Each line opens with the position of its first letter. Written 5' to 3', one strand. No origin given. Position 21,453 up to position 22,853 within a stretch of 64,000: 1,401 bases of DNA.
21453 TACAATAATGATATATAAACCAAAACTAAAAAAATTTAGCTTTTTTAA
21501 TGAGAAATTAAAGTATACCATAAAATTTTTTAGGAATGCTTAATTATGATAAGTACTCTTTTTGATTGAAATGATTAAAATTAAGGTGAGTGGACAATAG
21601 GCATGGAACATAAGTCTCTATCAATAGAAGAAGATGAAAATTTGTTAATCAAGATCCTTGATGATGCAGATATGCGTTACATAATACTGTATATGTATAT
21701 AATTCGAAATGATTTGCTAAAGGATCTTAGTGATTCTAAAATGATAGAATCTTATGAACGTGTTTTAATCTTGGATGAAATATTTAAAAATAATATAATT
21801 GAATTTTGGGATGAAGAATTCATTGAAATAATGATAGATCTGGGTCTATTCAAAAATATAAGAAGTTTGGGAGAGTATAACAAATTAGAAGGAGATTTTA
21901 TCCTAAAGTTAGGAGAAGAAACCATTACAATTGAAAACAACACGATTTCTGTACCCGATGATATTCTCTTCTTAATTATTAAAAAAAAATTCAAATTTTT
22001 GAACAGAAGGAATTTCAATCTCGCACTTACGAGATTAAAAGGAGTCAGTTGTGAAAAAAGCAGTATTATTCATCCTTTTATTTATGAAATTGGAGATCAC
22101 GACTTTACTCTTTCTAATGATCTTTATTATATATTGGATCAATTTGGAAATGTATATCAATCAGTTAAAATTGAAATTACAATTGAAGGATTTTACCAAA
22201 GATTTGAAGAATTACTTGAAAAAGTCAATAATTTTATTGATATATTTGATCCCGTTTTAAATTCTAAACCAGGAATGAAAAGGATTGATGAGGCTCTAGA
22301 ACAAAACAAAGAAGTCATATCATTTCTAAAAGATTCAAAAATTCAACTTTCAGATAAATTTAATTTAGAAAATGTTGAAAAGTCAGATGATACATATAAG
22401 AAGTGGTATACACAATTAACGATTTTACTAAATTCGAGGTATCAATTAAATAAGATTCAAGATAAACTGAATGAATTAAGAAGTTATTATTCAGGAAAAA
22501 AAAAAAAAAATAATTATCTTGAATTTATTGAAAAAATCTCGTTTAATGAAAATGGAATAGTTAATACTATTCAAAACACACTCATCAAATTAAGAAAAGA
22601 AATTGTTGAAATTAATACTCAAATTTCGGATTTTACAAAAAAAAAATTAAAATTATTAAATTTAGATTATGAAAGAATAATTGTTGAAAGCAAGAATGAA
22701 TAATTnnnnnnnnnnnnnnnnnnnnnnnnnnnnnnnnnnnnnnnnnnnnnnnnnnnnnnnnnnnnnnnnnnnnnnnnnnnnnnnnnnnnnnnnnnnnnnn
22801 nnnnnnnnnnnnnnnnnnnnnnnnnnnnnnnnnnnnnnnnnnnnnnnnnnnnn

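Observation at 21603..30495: Eight-gene, 8.9-kb tightly coupled operon of mostly unrecognisable proteins around an AAA+ ATPase and an SMC-like/ScpB-like pair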

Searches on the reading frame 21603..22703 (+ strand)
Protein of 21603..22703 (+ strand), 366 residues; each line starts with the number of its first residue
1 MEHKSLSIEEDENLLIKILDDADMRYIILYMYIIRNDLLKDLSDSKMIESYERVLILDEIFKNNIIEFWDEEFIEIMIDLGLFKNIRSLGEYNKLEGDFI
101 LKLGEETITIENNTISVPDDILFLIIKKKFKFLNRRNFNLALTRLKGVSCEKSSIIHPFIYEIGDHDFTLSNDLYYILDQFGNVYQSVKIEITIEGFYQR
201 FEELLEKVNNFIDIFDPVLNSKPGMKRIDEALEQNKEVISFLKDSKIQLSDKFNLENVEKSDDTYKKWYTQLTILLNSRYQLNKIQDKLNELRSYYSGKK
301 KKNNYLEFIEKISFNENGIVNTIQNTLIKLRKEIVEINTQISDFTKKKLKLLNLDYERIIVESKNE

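Call 3: search_protein_families(library=pfam, proteins=[window:21603-22703:+], max_evalue=1)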
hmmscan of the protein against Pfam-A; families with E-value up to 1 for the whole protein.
window:21603-22703:+ (366 aa): 3 families
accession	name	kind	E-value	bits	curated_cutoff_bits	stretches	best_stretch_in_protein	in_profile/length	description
PF13291.12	ACT_4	-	0.068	14.3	27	0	251-293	30-73/80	ACT domain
PF10674.14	Ycf54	-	0.098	13.4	25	1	283-351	17-84/92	Ycf54 protein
PF14131.11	DUF4298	-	0.3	11.6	27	0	262-304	5-47/87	Domain of unknown function (DUF4298)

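Call 4: search_protein_families(library=padloc, proteins=[window:21603-22703:+], max_evalue=1)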
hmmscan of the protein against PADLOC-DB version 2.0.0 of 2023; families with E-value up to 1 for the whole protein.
window:21603-22703:+ (366 aa): 0 families

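Call 6: search_protein_families(library=ncbifam, proteins=[window:21603-22703:+], max_evalue=1)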
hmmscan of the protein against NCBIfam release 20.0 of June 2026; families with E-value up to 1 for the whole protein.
window:21603-22703:+ (366 aa): 0 families

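Call 7: search_protein_families(library=phrogs, proteins=[window:21603-22703:+], max_evalue=0.1)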
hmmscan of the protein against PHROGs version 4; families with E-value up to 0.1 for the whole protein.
window:21603-22703:+ (366 aa): 0 families

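Call 31: search_solved_structures(query=A2, max_evalue=5, show_alignments=1)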
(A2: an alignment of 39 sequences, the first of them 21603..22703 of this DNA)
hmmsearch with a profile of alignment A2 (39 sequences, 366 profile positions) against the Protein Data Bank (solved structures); distinct sequences matched with E-value up to 5: 2.
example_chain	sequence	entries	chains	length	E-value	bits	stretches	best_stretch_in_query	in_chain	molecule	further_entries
4njm_A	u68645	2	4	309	0.14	14.4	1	199-238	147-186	D-3-phosphoglycerate dehydrogenase, putative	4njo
4nfy_A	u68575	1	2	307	0.22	13.8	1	199-238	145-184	D-3-phosphoglycerate dehydrogenase, putative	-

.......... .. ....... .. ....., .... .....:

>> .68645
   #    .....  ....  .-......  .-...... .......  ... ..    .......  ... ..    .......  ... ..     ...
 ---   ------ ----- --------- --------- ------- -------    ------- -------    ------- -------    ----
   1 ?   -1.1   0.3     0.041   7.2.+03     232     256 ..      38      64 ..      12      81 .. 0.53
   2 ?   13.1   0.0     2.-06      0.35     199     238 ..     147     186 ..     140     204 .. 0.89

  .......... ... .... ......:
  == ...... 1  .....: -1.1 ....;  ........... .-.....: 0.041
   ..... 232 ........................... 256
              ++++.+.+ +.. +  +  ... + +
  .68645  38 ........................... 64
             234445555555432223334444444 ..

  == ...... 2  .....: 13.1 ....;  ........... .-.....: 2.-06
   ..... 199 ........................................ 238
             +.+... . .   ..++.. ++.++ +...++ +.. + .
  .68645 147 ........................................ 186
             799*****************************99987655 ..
